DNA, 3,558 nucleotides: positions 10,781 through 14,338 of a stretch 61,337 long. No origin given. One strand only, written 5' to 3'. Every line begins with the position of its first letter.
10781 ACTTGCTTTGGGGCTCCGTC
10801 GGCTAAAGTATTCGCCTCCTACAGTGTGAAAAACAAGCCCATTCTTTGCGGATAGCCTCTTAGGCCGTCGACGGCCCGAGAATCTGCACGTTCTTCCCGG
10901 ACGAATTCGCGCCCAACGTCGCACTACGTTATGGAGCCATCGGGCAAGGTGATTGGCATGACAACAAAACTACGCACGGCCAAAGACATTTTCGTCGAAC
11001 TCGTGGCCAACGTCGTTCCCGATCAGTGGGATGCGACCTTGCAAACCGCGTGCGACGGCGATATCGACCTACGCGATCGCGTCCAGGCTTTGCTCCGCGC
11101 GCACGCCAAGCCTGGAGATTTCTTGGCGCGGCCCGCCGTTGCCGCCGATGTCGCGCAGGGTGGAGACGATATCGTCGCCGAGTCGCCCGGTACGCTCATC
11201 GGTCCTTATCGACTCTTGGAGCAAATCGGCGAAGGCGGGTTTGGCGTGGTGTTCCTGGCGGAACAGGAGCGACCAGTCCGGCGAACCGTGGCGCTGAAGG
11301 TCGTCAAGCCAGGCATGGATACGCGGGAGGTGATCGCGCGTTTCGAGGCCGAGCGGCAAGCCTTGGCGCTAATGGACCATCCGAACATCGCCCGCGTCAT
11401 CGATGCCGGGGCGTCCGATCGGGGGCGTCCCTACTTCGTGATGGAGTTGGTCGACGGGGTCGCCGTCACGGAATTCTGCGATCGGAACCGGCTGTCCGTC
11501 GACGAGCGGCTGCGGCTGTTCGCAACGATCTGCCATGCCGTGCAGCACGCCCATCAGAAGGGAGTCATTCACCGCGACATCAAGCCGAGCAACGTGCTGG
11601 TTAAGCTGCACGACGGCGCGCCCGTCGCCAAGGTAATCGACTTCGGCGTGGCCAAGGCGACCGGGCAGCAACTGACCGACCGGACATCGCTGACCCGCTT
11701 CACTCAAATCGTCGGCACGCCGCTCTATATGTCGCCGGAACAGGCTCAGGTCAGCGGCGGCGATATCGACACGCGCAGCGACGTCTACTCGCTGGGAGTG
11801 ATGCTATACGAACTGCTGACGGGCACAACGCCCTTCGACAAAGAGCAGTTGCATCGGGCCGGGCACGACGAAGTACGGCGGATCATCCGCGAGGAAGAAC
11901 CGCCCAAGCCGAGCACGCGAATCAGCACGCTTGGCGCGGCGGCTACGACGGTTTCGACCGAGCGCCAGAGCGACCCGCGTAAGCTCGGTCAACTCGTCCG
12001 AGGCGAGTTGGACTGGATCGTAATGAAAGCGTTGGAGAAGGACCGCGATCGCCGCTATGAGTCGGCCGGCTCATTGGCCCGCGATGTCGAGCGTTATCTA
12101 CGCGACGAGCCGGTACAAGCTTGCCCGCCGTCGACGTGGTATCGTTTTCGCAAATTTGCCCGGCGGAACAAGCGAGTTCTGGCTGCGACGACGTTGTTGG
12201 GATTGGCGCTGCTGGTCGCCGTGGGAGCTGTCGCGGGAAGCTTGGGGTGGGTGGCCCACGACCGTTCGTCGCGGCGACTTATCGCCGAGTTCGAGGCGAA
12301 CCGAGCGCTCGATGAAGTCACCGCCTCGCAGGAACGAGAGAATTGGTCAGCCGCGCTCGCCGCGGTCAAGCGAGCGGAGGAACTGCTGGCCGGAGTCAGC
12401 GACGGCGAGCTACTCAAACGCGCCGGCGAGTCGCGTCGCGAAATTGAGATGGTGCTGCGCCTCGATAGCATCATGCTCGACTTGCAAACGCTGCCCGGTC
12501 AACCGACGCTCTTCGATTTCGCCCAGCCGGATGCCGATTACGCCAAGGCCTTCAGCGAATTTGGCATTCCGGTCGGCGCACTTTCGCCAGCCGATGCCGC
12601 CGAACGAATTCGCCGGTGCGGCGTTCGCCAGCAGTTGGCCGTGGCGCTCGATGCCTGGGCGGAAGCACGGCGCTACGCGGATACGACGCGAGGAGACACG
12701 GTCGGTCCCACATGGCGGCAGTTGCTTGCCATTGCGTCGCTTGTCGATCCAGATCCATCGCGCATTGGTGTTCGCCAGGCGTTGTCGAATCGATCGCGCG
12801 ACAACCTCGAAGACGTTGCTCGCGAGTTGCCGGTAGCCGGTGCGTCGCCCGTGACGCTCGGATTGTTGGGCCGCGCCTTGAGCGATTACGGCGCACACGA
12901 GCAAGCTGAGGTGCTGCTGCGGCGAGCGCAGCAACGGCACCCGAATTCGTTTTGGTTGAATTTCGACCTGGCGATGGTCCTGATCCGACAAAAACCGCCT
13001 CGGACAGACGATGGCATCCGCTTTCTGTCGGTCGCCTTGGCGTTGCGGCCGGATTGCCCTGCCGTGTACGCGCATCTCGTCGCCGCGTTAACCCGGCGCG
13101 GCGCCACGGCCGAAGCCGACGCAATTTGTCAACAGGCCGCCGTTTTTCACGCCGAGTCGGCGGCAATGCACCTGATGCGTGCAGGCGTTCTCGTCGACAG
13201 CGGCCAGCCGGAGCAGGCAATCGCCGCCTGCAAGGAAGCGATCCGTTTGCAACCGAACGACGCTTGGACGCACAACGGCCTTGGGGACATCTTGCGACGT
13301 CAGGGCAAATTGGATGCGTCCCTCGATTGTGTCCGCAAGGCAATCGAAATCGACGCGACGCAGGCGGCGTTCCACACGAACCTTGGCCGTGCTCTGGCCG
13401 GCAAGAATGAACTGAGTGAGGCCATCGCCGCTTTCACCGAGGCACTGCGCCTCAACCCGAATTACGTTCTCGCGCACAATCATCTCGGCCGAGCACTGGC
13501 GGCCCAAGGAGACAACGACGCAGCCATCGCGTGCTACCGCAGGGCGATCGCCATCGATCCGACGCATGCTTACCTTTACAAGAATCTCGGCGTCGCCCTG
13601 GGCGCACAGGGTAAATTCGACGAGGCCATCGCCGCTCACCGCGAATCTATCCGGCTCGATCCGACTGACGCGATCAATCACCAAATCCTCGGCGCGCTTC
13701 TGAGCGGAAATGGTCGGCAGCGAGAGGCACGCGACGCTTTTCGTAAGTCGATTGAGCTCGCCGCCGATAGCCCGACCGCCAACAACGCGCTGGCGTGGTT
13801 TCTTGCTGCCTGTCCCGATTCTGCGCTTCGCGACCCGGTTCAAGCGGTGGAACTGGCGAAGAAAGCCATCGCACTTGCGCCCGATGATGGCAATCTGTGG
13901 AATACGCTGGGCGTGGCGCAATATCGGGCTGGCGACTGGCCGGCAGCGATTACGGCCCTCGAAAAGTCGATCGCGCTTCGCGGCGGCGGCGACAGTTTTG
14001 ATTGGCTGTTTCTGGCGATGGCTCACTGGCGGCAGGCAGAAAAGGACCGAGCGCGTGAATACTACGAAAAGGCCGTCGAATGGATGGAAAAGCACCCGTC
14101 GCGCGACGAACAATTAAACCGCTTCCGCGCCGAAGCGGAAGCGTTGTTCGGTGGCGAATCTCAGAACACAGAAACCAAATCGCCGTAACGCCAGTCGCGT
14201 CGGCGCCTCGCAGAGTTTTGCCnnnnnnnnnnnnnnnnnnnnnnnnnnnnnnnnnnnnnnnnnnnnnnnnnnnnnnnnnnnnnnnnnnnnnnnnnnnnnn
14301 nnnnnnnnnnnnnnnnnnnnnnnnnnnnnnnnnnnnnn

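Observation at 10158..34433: ECF sigma factor, transmembrane Ser/Thr kinase and a 6.7k-aa secreted giant arranged as one co-directional unit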

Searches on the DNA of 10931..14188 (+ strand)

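Call 49: search_rna_families(sources=[L002, L007, L086, L004], threshold=evalue, max_evalue=1, show_alignments=3)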
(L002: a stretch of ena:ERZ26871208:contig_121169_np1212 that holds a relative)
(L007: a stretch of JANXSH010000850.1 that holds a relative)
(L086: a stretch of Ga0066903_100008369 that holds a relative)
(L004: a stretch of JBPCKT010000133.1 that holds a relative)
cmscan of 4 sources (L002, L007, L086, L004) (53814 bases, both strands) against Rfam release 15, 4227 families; matches with E-value up to 1: 12.
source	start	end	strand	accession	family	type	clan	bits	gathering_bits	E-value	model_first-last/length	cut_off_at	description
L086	7075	7153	+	RF04240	mir-4716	Gene; miRNA;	-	41.9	76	1.4e-05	1-84/84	no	mir-4716 microRNA precursor family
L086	7070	7158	+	RF03983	MIR5284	Gene; miRNA;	-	41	93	2.9e-05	1-111/111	no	MIR5284 microRNA precursor family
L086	7076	7151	+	RF03394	mir-2574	Gene; miRNA;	-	40.2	90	3.2e-05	1-68/68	no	mir-2574 microRNA precursor family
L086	7078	7150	+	RF03734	mir-4773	Gene; miRNA;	-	40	100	0.00082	1-78/78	no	mir-4773 microRNA precursor family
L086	7065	7171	-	RF03983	MIR5284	Gene; miRNA;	-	38.5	93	0.00014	1-111/111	no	MIR5284 microRNA precursor family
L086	7073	7155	-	RF03734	mir-4773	Gene; miRNA;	-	36.6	100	0.0055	1-78/78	no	mir-4773 microRNA precursor family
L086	7068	7161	-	RF03654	MIR4239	Gene; miRNA;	-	33.9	100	0.0028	1-120/120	no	MIR4239 microRNA precursor family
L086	7076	7150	-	RF03834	mir-3173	Gene; miRNA;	-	30.3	84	0.17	1-80/80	no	mir-3173 microRNA precursor family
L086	7081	7147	+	RF03834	mir-3173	Gene; miRNA;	-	29.7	84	0.25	1-80/80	no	mir-3173 microRNA precursor family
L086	7069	7159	+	RF03634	mir-3524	Gene; miRNA;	-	26.7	99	0.14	1-84/84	no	mir-3524 microRNA precursor family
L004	2610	2657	+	RF00653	mir-22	Gene; miRNA;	-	25.7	48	0.077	1-84/84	no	mir-22 microRNA precursor family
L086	7070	7158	+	RF00657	mir-184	Gene; miRNA;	-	24.3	54.1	0.56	1-86/86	no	mir-184 microRNA precursor family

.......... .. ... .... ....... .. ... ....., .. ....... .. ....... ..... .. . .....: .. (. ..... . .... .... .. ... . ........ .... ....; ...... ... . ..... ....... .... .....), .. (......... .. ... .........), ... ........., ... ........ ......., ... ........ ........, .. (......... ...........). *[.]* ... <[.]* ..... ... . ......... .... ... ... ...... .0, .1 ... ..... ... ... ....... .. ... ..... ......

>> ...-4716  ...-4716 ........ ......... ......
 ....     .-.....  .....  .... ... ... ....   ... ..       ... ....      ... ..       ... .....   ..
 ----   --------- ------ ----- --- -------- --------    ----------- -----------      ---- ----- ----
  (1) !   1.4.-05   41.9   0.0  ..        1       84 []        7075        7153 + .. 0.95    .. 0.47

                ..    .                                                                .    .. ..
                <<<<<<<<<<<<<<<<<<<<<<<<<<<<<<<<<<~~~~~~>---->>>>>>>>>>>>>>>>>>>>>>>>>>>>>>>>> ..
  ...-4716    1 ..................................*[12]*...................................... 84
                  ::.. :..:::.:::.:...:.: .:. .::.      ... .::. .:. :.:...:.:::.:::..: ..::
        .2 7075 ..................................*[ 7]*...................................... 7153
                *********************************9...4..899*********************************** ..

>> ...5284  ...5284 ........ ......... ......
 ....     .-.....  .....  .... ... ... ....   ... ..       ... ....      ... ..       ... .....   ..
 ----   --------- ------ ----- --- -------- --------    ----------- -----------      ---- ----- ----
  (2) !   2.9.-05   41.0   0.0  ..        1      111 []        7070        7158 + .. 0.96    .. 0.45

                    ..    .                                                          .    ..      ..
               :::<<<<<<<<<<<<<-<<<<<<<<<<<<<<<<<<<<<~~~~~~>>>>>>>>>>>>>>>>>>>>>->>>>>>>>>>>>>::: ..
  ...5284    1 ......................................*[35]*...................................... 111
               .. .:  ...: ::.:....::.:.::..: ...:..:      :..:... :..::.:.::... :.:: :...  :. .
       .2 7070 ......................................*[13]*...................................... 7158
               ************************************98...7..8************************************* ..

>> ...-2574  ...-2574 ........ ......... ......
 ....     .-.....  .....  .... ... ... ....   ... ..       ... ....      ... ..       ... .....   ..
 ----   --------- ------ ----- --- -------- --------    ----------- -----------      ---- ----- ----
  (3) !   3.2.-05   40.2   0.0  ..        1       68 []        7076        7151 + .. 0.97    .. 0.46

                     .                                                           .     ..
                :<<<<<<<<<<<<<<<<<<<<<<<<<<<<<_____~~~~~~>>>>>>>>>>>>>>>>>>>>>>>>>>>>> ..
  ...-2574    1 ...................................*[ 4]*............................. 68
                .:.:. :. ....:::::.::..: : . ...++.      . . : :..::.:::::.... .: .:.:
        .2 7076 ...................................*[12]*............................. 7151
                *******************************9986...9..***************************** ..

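Call 56: build_rna_model(alignment_id=A3, structure=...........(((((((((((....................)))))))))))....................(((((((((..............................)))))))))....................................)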
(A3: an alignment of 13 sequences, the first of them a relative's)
Model R1 built from alignment A3 (13 sequences, 157 columns); structure: as given.
model positions 144; base pairs 20; branch points 1; effective number of sequences 3.19; information 0.59 bits per position. Calibrated on 0.2 Mb of random sequence (short: E-values are rough).
structure used (alignment columns):
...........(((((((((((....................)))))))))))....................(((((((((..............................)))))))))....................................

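Call 58: search_with_rna_model(model_id=R1, sources=[window, L001, L002, L003, L004, L005, L006, L007, L008, L009, L010, L011, L012, L013, L014, L015, L016, L017, L018, L019, L020, L021, L022, L023, L024, L025, L026, L027, L028, L029, L030, L031, L032, L033, L034, L035, L036, L037, L038, L039, L040, L041, L042, L043, L044, L045, L046, L047, L048, L049, L050, L051, L052, L053, L054, L055, L056, L057, L058, L059, L060, L061, L062, L063, L064, L065, L066, L067, L068, L069, L070, L071, L072, L073, L074, L075, L076, L077, L078, L079, L080, L081, L082, L083, L084, L085, L086, L087, L088, L089, L090, L091, L092, L093, L094, L095, L096, L097, L098, L099], max_evalue=1)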
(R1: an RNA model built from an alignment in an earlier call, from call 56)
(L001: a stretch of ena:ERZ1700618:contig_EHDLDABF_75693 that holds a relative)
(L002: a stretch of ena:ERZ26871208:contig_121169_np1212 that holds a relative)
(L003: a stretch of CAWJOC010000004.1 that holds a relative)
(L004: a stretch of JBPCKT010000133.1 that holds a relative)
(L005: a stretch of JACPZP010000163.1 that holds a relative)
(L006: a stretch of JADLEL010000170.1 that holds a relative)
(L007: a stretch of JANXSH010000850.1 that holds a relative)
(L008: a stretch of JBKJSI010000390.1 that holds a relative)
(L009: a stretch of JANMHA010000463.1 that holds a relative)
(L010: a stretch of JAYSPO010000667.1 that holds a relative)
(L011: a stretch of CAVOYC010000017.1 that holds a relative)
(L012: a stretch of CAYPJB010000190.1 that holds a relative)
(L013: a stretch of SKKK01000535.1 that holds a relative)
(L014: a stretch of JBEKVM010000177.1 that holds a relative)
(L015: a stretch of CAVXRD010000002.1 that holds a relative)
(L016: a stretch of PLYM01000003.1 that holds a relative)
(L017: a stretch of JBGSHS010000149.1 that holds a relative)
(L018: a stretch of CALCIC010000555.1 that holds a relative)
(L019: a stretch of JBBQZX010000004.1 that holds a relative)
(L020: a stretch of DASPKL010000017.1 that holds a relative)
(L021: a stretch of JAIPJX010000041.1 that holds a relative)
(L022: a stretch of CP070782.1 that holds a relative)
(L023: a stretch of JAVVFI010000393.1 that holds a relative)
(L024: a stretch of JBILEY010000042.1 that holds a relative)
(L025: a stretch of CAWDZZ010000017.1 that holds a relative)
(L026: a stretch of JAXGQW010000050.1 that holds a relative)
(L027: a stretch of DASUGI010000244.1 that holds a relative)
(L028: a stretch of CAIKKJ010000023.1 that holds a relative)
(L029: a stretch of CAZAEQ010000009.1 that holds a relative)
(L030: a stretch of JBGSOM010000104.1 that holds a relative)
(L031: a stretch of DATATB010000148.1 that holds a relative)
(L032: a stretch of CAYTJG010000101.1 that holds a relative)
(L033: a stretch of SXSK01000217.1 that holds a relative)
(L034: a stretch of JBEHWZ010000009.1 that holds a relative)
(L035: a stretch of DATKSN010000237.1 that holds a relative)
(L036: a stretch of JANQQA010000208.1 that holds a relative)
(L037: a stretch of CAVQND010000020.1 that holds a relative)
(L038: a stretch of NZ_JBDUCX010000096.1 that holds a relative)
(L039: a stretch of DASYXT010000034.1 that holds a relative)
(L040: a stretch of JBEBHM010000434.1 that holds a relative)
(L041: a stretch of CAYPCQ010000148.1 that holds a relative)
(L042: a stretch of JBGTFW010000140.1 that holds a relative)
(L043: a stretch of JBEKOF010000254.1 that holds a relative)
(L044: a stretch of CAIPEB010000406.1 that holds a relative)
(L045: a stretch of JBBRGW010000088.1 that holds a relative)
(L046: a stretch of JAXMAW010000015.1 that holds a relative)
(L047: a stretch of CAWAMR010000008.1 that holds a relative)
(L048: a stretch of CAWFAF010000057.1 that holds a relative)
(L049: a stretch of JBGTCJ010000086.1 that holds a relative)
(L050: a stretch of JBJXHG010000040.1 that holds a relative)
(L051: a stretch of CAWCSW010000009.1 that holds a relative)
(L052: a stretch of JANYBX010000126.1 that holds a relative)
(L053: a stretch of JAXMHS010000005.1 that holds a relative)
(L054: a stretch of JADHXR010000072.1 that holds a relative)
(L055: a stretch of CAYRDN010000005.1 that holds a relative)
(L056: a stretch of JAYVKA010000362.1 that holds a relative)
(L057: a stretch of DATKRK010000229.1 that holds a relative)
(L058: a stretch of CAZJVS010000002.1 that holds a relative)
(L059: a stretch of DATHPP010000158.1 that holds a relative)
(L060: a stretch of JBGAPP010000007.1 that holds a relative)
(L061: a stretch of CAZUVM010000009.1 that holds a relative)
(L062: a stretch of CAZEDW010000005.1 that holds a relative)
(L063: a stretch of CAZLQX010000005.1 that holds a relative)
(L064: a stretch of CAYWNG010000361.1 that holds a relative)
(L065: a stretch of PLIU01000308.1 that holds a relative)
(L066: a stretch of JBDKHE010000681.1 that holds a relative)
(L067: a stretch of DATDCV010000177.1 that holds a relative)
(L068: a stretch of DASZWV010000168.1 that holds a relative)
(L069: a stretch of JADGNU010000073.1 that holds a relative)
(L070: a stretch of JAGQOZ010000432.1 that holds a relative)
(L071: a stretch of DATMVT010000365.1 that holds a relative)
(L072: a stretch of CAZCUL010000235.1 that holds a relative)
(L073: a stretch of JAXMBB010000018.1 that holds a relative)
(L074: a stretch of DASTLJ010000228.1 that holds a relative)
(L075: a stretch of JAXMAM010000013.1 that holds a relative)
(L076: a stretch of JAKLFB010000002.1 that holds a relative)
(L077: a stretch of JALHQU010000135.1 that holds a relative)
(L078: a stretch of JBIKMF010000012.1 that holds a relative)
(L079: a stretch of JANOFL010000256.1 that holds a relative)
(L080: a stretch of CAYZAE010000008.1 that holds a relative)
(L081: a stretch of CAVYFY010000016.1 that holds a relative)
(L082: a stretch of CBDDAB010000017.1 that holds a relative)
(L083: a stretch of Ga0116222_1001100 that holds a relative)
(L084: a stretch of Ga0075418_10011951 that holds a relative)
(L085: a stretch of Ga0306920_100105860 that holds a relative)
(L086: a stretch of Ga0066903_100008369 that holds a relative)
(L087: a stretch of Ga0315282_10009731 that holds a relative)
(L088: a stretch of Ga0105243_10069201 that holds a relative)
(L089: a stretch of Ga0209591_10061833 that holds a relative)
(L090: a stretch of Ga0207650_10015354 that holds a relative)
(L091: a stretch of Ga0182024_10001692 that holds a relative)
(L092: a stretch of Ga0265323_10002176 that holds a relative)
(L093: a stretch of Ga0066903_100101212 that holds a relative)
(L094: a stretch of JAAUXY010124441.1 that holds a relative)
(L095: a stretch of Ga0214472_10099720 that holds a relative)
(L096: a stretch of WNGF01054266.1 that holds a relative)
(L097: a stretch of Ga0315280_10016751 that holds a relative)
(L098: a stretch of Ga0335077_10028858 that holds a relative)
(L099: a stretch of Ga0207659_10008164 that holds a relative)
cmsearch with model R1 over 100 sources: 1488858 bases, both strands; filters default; matches with E-value up to 1: 31.
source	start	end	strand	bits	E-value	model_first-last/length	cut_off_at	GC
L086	4848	4990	+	141.2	1.6e-41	1-144/144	no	0.68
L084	1371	1510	+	135.1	1.3e-39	1-144/144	no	0.64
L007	3918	4061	+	130.8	3e-38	1-144/144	no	0.59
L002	15462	15603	+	127.5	3.4e-37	1-144/144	no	0.64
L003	13557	13697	+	119.3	1.3e-34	1-144/144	no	0.56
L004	14504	14640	+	117.3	5.7e-34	1-144/144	no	0.64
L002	16940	17078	+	115.3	2.5e-33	1-144/144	no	0.68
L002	3076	3219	+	114.9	3.1e-33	1-144/144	no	0.63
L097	5410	5557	+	106.4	1.6e-30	1-144/144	no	0.68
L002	10337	10479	+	101.3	6.5e-29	1-144/144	no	0.57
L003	15724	15860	+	86.7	2.8e-24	1-144/144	no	0.56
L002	5388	5511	+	72.9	6.2e-20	1-144/144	no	0.72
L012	7727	7872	+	61.2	3.2e-16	1-144/144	no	0.58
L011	13653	13780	+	52.8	1.4e-13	1-144/144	no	0.58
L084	3259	3358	+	50.9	5.7e-13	1-144/144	no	0.59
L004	15257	15412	+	45.8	2.3e-11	1-144/144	no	0.65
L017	14100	14243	+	44.1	8.4e-11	1-144/144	no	0.6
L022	13225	13364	+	40.2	1.4e-09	1-144/144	no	0.61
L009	13340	13483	+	37.8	7.9e-09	1-144/144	no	0.49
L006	13242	13382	+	34.4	9.8e-08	1-144/144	no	0.6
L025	13784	13840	+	19.1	0.0068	56-115/144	no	0.7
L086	4857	4898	-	17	0.031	10-51/144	no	0.81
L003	15733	15774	-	16.5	0.043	10-51/144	no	0.69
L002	5397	5436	-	16.5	0.044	10-51/144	no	0.68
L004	14513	14552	-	15.4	0.1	10-51/144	no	0.8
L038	1108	1253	+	15.2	0.12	1-144/144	no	0.67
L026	6426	6518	-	13.1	0.55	1-144/144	no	0.65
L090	4212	4246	+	12.7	0.69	52-115/144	no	0.74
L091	1023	1135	-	12.7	0.72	1-144/144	no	0.73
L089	120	226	+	12.6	0.74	1-144/144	no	0.62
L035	8170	8300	-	12.3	0.93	1-144/144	no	0.71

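Call 59: search_with_rna_model(model_id=R1, sources=[L100, L101, L102, L103, L104, L105, L106, L107, L108, L109, L110, L111, L112, L113, L114, L115, L116, L117, L118, L119, L120, L121, L122, L123, L124, L125, L126, L127, L128, L129, L130, L131, L132, L133, L134, L135, L136, L137, L138, L139, L140, L141, L142, L143, L144, L145, L146, L147, L148, L149, L150, L151, L152, L153, L154, L155, L156, L157, L158, L159, L160, L161, L162], max_evalue=1)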
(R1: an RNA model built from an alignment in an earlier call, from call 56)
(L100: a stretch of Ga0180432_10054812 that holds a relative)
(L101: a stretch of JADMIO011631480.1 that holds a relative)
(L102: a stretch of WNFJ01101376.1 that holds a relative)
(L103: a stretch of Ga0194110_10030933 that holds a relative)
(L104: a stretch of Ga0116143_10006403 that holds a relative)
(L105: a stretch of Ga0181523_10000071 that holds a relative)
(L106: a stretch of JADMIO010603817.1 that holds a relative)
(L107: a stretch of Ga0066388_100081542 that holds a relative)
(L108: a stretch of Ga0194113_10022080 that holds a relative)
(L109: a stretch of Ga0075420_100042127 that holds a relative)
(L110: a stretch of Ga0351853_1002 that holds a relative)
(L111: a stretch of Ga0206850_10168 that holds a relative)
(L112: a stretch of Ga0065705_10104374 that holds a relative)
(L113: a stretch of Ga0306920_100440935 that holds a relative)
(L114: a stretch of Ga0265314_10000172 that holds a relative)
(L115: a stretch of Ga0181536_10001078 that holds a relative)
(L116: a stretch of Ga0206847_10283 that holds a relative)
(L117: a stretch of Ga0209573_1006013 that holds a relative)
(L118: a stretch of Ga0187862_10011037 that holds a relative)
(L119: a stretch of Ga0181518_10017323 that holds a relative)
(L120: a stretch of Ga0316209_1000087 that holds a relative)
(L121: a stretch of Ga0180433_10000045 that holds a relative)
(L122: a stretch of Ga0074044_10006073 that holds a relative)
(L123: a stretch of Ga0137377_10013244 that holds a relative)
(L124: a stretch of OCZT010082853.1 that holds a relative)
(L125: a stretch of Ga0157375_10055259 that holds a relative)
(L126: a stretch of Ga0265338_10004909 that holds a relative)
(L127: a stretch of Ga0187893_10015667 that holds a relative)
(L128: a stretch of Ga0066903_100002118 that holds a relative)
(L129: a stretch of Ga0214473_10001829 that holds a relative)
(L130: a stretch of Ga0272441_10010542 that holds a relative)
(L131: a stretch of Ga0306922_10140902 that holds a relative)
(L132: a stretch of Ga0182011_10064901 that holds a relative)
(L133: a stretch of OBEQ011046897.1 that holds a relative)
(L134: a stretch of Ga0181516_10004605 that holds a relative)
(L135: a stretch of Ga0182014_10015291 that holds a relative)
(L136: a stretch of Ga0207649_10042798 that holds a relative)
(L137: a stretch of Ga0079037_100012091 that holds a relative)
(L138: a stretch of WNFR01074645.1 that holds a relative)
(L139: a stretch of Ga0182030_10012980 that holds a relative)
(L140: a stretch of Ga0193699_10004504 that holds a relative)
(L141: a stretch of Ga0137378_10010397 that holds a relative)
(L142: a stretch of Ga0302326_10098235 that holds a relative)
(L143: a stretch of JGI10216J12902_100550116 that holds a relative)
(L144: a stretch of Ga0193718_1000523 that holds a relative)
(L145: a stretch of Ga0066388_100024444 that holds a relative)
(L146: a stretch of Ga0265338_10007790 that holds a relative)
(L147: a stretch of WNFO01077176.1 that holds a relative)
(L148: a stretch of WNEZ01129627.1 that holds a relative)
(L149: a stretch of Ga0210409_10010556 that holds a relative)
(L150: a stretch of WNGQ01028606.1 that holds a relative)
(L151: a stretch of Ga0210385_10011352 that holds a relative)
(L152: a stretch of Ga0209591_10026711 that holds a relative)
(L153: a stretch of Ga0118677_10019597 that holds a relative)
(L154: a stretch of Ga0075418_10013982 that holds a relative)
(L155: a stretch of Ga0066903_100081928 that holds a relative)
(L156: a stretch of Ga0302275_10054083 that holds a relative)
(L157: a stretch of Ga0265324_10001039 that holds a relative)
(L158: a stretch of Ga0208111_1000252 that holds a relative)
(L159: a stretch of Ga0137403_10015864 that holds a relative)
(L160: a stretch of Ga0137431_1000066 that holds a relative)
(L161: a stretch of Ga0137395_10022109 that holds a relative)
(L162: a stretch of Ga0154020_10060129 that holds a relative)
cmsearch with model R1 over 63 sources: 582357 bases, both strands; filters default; matches with E-value up to 1: 13.
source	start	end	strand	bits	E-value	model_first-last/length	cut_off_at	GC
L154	7818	7955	+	123.6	2.2e-36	1-144/144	no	0.62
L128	13278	13417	+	112.1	1e-32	1-144/144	no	0.67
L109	2976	3116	+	89.6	1.3e-25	1-144/144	no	0.74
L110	14535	14673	+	88.7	2.5e-25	1-144/144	no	0.63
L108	6845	6956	+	53.2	4.1e-14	1-110/144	3'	0.71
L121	11136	11277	+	52.6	6.4e-14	1-144/144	no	0.51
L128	15117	15207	+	50.7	2.5e-13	1-144/144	no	0.68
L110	15733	15875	+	45.2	1.4e-11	1-144/144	no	0.58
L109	2985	3025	-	16.6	0.016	10-51/144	no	0.76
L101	12315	12356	+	13.2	0.2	11-50/144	no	0.76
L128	4401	4442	+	11.7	0.58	10-51/144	no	0.79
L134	2895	3028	+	11.7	0.58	1-144/144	no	0.67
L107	2183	2307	+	11.1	0.9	1-144/144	no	0.69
